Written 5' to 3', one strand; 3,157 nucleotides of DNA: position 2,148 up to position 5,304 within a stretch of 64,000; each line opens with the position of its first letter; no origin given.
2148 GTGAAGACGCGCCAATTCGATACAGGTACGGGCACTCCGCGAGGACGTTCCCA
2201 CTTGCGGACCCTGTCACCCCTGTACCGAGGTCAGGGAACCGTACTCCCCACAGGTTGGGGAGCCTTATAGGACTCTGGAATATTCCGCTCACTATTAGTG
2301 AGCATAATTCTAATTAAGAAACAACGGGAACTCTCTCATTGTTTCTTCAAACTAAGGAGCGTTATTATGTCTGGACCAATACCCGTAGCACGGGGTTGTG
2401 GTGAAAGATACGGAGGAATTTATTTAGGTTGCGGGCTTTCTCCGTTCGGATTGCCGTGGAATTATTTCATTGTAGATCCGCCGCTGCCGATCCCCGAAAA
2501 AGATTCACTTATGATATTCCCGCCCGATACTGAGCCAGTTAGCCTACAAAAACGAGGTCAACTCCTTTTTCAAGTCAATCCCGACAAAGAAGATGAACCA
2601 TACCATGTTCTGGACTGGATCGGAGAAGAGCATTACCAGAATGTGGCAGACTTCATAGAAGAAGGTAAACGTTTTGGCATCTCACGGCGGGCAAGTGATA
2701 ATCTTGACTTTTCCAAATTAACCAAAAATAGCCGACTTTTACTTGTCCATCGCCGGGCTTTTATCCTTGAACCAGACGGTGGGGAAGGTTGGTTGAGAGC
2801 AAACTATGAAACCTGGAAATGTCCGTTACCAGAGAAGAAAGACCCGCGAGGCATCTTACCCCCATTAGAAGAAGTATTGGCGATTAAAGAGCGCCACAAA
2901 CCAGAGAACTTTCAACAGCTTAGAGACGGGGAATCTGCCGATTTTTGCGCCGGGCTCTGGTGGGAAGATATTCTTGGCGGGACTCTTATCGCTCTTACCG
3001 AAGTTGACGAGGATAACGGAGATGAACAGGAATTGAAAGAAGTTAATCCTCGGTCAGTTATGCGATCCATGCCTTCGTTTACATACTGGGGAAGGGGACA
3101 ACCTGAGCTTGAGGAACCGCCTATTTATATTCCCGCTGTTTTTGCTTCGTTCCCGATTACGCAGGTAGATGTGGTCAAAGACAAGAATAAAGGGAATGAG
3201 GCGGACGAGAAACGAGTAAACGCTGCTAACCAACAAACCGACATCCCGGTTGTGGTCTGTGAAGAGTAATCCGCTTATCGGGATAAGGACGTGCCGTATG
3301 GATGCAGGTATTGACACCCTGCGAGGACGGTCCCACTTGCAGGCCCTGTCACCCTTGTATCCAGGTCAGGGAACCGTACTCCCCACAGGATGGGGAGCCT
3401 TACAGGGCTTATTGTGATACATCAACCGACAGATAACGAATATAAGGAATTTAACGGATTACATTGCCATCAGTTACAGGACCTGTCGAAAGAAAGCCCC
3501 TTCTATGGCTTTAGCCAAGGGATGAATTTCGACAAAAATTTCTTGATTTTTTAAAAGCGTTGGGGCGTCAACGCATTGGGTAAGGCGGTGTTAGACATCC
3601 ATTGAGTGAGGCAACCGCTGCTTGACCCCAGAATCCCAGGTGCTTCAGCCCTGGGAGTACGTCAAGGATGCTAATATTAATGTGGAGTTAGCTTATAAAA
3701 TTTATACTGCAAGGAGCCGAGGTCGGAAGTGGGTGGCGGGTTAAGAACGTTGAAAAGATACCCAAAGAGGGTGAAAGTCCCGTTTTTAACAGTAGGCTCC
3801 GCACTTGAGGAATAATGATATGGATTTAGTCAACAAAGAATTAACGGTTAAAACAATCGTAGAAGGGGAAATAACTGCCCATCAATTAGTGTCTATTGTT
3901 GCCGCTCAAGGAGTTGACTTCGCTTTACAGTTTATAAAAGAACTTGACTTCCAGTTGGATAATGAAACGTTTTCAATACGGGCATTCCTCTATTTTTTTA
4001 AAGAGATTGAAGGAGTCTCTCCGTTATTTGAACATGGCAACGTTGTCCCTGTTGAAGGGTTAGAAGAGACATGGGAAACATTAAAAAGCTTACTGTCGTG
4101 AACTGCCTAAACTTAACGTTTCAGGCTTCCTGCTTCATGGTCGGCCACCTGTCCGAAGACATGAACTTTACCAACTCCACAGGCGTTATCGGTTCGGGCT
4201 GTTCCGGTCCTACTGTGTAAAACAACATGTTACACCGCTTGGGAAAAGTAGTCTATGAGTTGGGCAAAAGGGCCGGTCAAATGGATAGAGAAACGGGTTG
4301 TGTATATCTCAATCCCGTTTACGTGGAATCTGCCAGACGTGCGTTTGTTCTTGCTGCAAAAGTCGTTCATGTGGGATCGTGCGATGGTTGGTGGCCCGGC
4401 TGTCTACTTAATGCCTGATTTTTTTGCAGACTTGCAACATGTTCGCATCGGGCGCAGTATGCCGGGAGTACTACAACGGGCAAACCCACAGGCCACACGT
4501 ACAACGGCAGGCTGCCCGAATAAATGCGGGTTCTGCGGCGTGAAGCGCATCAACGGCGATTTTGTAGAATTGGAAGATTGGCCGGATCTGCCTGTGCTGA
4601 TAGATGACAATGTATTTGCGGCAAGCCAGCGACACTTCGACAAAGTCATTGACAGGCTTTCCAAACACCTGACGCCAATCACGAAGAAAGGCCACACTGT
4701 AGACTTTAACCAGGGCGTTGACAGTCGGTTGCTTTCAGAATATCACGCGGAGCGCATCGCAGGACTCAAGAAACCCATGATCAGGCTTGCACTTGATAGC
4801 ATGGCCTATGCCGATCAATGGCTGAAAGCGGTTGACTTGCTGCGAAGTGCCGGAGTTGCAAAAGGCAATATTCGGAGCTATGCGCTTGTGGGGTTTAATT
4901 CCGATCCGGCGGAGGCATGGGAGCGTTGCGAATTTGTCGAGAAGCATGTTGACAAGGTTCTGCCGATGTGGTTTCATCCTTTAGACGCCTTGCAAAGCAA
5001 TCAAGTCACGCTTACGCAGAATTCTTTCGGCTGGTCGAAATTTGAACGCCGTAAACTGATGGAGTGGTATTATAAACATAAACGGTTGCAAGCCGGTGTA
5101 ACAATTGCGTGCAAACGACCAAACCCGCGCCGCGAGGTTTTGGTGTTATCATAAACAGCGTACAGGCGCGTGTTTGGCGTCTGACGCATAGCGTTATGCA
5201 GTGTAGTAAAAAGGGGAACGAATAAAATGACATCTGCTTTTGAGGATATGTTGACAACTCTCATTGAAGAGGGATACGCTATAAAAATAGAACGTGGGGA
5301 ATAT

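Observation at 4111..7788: Integron gene-cassette array (attC sites, no integrase in window) in a phage-like genome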

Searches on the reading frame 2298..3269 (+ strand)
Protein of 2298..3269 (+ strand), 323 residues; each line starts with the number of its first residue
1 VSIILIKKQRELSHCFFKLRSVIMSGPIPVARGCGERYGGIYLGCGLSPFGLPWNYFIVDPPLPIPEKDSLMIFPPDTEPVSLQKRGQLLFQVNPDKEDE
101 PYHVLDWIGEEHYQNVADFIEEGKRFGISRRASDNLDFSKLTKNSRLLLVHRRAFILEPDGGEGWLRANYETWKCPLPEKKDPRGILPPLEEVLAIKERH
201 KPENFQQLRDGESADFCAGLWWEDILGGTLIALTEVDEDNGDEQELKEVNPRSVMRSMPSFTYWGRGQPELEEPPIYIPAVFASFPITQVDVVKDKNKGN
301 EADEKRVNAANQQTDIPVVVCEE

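Call 10: search_protein_families(library=pfam, proteins=[window:2298-3269:+], max_evalue=0.01)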
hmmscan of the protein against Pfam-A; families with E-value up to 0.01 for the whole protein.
window:2298-3269:+ (323 aa): 0 families

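Call 45: find_related_loci(query=window:2298-3269:+, collection=viral_contigs, flank=10000)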
Query window:2298-3269:+ (323 aa) in viral_contigs; peptide patterns used: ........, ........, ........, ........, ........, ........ (x = any residue, [..] = any of these).
4 stretches matched a pattern, but none encodes a relative of the query by tblastn (E <= 1e-3).

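Call 47: search_protein_families(library=phrogs, proteins=[window:2298-3269:+], max_evalue=0.001)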
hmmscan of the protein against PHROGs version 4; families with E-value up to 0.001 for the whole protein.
window:2298-3269:+ (323 aa): 0 families

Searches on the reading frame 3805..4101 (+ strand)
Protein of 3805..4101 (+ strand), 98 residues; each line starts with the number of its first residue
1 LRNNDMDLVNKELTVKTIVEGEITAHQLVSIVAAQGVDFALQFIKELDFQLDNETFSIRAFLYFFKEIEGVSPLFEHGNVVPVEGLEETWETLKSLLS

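Call 10: search_protein_families(library=pfam, proteins=[window:3805-4101:+], max_evalue=0.01)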
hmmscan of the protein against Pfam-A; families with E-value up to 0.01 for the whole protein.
window:3805-4101:+ (98 aa): 0 families

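Call 47: search_protein_families(library=phrogs, proteins=[window:3805-4101:+], max_evalue=0.001)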
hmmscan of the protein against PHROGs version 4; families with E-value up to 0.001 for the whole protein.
window:3805-4101:+ (98 aa): 0 families

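Call 49: find_related_loci(query=window:3805-4101:+, collection=viral_contigs, flank=6000)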
Query window:3805-4101:+ (98 aa) in viral_contigs; peptide patterns used: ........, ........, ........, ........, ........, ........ (x = any residue, [..] = any of these).
7 stretches matched a pattern, but none encodes a relative of the query by tblastn (E <= 1e-3).

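Call 83: search_protein_families(library=ncbifam, proteins=[window:3805-4101:+], max_evalue=0.001)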
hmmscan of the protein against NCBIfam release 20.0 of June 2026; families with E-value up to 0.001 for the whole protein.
window:3805-4101:+ (98 aa): 0 families

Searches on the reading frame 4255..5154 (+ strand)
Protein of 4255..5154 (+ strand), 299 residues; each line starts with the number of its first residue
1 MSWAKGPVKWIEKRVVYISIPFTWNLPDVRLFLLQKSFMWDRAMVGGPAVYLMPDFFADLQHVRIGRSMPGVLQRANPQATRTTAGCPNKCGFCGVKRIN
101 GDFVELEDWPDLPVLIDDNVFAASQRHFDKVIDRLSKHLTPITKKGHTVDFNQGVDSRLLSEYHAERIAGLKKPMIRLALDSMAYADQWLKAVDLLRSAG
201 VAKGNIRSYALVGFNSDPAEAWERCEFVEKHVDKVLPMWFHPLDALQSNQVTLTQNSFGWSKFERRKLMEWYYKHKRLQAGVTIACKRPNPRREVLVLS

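Call 10: search_protein_families(library=pfam, proteins=[window:4255-5154:+], max_evalue=0.01)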
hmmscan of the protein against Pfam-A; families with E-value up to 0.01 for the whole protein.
window:4255-5154:+ (299 aa): 1 family
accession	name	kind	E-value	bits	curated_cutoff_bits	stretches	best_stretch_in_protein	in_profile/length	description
PF04055.27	Radical_SAM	-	0.00039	21.1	29.5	0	83-200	3-101/166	Radical SAM superfamily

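Call 20: find_homologous_proteins(query=window:4255-5154:+)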
Query window:4255-5154:+ (299 aa): 917 proteins with E <= 0.001 among 1765 candidates; the best 120 are listed. Only proteins of 164 to 524 residues were searched: fused or split forms outside these lengths cannot appear, so this answer is no evidence that the protein stands alone or is whole; lengths 'longer' or 'shorter' looks for them.
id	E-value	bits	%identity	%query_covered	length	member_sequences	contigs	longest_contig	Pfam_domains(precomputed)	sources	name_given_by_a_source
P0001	3.6e-188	642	91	100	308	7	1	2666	-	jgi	jgi:hypothetical protein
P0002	5.6e-146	504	72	100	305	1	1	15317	PF04055.28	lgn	-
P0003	1.4e-138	480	74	93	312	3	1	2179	-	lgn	-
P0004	9.0e-123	428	66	93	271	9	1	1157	-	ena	-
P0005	1.9e-119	417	63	93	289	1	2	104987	-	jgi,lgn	jgi:hypothetical protein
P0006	7.8e-119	415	62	96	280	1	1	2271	-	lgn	-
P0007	1.9e-118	413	64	93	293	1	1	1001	-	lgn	-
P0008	2.0e-118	413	65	92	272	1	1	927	-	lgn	-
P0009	1.0e-116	408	61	93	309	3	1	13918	-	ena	-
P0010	1.0e-113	398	59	94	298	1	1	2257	-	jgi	-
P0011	2.4e-112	393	60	93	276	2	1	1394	-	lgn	-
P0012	3.6e-112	393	60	92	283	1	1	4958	-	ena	-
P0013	7.8e-112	392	58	94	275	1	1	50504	-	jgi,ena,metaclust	metaclust:\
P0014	2.5e-111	390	62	92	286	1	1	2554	-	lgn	-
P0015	7.0e-111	389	60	92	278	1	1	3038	-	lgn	-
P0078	3.4e-101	357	57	95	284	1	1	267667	-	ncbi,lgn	ncbi:MAG: hypothetical protein AB7D37_04425 [Desulfovibrio sp.]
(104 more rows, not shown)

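Call 21: find_encoding_contigs(protein=P0001, flank=3000, max_places=3)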
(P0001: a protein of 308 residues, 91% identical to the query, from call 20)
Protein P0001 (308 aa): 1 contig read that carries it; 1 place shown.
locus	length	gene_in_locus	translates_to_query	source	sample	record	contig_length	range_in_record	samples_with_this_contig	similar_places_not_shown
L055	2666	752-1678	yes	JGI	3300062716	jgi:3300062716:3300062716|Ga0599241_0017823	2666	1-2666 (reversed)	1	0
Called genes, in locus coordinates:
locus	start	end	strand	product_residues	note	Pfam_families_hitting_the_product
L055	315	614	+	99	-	PF13443:HTH_26 (faint), PF13560:HTH_31 (weak), PF01381:HTH_3, PF12844:HTH_19 (weak)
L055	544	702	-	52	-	-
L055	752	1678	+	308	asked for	-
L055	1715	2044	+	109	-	-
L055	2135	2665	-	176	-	?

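Call 22: find_encoding_contigs(protein=P0002, flank=8000, max_places=3)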
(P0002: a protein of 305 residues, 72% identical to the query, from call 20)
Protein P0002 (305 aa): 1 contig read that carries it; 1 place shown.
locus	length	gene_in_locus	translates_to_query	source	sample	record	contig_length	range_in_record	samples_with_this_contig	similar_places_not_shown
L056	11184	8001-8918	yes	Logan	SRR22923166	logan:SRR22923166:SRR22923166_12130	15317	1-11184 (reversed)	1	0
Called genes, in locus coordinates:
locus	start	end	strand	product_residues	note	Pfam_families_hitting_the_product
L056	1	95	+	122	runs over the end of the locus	-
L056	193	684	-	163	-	-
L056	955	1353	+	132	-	-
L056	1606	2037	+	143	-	-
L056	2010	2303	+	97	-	-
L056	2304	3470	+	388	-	-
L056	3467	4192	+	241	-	-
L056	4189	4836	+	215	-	-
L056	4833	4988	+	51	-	-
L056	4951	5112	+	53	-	-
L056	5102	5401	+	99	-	-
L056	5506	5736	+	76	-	-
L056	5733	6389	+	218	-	-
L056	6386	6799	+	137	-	-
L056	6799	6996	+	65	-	-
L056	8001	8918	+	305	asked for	PF04055:Radical_SAM (faint)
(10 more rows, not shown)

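Call 23: find_encoding_contigs(protein=P0003, flank=3000, max_places=3)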
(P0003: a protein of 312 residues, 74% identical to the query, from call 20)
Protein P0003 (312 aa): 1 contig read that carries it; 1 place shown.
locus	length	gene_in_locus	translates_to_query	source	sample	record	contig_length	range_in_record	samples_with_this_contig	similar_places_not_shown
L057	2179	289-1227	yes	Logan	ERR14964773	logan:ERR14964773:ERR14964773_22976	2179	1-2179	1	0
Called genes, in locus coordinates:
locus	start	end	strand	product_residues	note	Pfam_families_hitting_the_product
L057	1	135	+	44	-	?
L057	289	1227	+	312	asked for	-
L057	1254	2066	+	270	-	PF02086:MethyltransfD12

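Call 29: find_related_loci(query=window:4255-5154:+, collection=viral_contigs, flank=5000)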
Query window:4255-5154:+ (299 aa) in viral_contigs; peptide patterns used: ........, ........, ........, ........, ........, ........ (x = any residue, [..] = any of these).
5 stretches matched a pattern; 5 encode a relative of the query (tblastn E <= 1e-3); 5 distinct loci.
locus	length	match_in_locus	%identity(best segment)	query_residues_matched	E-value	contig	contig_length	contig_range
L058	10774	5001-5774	55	14-276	1e-98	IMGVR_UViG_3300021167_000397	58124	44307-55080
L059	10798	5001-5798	52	3-276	6e-98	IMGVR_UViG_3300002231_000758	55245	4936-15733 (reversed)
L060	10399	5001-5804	47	1-276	1e-83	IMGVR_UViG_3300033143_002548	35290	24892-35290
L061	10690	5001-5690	35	2-250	5e-43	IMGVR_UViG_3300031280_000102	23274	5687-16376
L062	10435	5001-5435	26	84-229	6e-12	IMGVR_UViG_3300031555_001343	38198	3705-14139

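Call 33: find_related_loci(query=A3, collection=viral_contigs, flank=4000)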
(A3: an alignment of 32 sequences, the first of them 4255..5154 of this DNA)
Query A3 (299 aa) in viral_contigs; peptide patterns used: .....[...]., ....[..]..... (x = any residue, [..] = any of these).
568 stretches matched a pattern (row limit reached: there are more); 479 encode a relative of the query (tblastn E <= 1e-3); the best 80 are kept; 80 distinct loci.
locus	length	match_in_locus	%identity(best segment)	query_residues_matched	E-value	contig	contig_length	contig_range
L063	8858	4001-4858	56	3-292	9e-116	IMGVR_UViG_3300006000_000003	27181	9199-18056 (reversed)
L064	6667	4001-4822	57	3-281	1e-108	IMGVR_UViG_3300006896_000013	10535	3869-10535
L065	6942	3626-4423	55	3-276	6e-105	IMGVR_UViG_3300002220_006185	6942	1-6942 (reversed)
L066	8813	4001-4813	57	3-276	8e-104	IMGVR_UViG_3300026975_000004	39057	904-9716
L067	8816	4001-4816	52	1-280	9e-100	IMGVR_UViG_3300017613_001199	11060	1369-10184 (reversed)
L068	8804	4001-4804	52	1-276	6e-99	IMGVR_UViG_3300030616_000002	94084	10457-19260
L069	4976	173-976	56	3-276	2e-98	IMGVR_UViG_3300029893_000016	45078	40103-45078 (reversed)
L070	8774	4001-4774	55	14-276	1e-97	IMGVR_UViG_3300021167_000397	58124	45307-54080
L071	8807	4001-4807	53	3-276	5e-97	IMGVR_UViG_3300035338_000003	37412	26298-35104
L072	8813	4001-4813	52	3-277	1e-96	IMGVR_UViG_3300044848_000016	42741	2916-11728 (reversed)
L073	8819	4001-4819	50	1-277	3e-95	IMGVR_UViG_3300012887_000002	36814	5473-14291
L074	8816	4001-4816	51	3-282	3e-94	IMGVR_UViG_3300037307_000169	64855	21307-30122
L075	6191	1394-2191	50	3-276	2e-94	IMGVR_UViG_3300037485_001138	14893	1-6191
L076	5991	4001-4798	49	3-276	2e-91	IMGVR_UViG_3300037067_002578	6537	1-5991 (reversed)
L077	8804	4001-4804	51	2-279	2e-90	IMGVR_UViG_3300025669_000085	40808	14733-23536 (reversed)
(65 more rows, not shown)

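Call 47: search_protein_families(library=phrogs, proteins=[window:4255-5154:+], max_evalue=0.001)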
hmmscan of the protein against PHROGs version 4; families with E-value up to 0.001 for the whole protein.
window:4255-5154:+ (299 aa): 1 family
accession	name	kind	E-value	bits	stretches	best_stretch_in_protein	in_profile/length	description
phrog_9298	-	other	6.2e-20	72.7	1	83-249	103-266/305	radical SAM domain protein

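Call 83: search_protein_families(library=ncbifam, proteins=[window:4255-5154:+, L055:315-614:+, L055:1715-2044:+], max_evalue=0.001)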
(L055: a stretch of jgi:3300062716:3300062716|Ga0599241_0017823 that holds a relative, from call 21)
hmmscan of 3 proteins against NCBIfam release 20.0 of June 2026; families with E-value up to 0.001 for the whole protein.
window:4255-5154:+ (299 aa): 0 families

L055:315-614:+ (99 aa): 9 families
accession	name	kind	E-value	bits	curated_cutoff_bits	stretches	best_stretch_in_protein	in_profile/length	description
NF041951.1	phage_RstR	subfamily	5.1e-11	42.8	80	1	29-85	13-69/108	RstR family transcriptional repressor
TIGR03070.1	couple_hipB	subfamily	1.3e-09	37.9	71.65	1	29-73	13-57/58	type II toxin-antitoxin system Y4mF family antitoxin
NF047948.1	male_kill_WMK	equivalog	9.9e-06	25.2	300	1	31-85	175-228/300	WO male-killing family protein Wmk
NF007271.0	PRK09726.1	equivalog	2.9e-05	24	79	1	23-74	19-68/88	type II toxin-antitoxin system antitoxin HipB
NF007257.0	PRK09706.1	subfamily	3.9e-05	23.5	101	1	29-71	16-58/135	transcriptional repressor DicA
NF038310.1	lysogeny_AimR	equivalog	8.9e-05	21.7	70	1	29-73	7-51/365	AimR family lysis-lysogeny pheromone receptor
TIGR00270.2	TIGR00270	equivalog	0.00014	21.8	110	1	29-86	86-144/159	multiprotein bridging factor aMBF1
NF041265.1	NadS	equivalog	0.00061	20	60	1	17-62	31-74/94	NadS family protein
NF010465.0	PRK13890.1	equivalog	0.00066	19.8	96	1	24-75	11-62/121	conjugal transfer protein TrbA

L055:1715-2044:+ (109 aa): 0 families

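Call 91: search_solved_structures(query=A3, max_evalue=0.01)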
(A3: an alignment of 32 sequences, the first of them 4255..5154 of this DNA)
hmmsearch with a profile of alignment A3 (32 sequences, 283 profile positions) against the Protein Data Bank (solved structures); distinct sequences matched with E-value up to 0.01: 0.

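Call 93: search_protein_families(library=padloc, proteins=[window:4255-5154:+], max_evalue=0.001)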
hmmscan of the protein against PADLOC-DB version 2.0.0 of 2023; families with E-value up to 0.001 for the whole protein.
window:4255-5154:+ (299 aa): 0 families

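Call 99: find_encoding_contigs(protein=P0078, flank=6000, max_places=2)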
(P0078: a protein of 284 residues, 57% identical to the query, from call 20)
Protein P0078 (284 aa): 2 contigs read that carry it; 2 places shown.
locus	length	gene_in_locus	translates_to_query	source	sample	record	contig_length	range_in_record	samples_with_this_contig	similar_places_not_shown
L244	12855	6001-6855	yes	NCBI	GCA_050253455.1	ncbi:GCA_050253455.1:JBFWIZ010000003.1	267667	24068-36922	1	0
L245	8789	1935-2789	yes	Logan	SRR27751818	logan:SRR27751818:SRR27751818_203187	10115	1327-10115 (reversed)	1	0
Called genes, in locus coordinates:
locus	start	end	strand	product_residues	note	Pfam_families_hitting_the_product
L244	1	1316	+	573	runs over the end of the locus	PF08706:D5_N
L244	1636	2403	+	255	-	PF02498:Bro-N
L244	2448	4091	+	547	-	-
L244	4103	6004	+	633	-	PF00145:DNA_methylase (weak)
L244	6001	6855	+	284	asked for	-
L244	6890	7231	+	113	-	-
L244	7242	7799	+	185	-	PF12917:YfbR-like (weak)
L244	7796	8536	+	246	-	-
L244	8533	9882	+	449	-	PF22555:DAM-like-phage1, PF22559:GNAT-phage-like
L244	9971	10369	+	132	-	PF20213:DUF6573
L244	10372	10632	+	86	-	-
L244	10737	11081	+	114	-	PF04343:DUF488 (weak), PF22751:DUF488-N3a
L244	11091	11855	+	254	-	-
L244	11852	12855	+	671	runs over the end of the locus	PF05876:GpA_ATPase, PF20454:GpA_nuclease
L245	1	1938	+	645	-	?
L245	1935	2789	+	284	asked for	-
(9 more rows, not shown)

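Call 100: find_encoding_contigs(protein=P0005, flank=6000, max_places=2)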
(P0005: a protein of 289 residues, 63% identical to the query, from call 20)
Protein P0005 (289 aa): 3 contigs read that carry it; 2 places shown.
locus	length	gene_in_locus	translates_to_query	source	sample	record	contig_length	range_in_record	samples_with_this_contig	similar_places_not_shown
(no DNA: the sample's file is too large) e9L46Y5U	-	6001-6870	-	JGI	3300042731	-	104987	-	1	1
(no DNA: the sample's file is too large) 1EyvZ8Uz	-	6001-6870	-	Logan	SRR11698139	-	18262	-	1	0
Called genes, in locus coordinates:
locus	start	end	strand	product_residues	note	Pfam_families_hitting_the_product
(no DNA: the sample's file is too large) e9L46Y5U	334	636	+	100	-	-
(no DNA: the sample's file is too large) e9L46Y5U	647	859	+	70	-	-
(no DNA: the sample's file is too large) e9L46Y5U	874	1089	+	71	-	-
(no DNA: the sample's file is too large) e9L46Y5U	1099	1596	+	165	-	-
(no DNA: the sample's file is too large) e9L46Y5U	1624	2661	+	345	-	-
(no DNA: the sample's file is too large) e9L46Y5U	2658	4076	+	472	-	PF00772:DnaB, PF13481:AAA_25, PF03796:DnaB_C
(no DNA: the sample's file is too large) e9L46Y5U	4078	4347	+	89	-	-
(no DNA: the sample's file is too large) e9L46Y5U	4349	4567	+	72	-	-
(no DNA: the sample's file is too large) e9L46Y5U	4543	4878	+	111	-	-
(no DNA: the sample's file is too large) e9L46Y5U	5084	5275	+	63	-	-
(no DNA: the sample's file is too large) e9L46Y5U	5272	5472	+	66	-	-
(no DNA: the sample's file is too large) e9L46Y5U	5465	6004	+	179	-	PF05869:Dam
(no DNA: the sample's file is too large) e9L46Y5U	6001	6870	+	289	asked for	-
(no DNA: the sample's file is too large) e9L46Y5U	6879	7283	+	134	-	-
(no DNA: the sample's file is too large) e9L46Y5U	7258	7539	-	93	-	-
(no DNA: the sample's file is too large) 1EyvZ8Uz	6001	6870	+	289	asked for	-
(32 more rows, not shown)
